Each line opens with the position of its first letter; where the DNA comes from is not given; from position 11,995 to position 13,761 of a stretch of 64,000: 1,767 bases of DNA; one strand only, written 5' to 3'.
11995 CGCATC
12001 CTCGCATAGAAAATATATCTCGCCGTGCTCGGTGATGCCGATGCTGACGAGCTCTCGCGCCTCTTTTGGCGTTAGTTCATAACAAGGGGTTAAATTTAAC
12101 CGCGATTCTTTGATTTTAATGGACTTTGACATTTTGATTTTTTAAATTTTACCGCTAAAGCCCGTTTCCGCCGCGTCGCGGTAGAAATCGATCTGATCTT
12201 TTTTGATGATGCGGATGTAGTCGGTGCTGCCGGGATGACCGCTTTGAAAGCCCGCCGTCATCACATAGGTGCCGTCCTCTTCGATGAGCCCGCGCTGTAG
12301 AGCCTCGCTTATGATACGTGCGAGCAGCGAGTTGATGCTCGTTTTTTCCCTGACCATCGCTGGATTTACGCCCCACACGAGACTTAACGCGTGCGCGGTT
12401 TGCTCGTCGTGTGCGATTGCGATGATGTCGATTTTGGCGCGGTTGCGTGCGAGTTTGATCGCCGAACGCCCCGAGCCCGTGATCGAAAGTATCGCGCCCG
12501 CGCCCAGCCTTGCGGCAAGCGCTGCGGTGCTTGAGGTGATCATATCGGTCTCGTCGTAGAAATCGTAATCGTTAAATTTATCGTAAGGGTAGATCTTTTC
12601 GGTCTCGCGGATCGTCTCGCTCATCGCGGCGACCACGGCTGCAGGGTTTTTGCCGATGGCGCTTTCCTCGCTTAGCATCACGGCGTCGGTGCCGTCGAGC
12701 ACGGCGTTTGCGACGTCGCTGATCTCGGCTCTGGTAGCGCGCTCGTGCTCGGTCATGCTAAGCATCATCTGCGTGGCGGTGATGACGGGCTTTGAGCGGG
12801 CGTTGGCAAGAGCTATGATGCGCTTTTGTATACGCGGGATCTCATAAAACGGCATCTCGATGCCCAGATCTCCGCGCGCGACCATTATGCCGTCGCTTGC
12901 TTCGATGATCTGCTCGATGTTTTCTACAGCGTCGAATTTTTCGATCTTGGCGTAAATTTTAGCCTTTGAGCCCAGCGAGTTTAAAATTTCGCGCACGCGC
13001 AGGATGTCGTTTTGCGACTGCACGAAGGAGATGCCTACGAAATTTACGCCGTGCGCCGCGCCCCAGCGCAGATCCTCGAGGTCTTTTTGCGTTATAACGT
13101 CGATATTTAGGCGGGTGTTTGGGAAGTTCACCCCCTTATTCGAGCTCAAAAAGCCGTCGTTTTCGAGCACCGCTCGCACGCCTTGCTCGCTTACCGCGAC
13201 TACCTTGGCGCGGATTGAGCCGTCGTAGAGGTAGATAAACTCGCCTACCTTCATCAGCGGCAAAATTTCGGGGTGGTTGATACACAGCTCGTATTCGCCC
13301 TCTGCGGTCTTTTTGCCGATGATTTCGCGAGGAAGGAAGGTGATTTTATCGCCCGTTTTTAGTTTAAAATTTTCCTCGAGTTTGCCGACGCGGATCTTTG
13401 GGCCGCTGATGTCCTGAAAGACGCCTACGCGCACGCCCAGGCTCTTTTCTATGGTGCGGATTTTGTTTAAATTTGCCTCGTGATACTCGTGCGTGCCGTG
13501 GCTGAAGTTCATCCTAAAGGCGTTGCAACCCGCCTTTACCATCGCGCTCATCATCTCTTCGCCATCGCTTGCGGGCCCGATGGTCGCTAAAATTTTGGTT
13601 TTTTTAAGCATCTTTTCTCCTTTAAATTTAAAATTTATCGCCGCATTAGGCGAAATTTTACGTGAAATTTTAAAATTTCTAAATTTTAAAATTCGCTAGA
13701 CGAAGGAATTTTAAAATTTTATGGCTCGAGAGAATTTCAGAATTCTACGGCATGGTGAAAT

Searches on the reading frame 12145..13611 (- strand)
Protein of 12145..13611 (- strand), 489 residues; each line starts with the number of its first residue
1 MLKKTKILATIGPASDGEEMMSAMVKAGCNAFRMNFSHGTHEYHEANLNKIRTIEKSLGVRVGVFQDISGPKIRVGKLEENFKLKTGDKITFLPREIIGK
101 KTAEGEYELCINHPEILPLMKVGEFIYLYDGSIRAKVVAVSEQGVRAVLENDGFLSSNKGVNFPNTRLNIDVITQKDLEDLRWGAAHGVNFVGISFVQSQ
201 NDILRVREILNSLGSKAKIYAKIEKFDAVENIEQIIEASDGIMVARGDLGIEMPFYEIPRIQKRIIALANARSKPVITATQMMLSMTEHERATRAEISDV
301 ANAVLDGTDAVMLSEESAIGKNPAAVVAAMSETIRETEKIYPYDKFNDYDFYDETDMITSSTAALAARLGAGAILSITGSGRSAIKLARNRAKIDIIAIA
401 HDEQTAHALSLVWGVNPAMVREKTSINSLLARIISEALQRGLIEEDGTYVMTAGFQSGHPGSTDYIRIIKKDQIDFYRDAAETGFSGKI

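Call 57: search_protein_families(library=pfam, proteins=[window:12145-13611:-], max_evalue=0.00001)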
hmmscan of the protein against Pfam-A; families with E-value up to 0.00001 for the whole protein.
window:12145-13611:- (489 aa): 2 families
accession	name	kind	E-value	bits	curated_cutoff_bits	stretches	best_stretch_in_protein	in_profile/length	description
PF00224.27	PK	-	1.3e-110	370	30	1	3-326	2-327/328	Pyruvate kinase, barrel domain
PF02887.21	PK_C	-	2.8e-27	95.5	28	1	357-469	2-114/114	Pyruvate kinase, alpha/beta domain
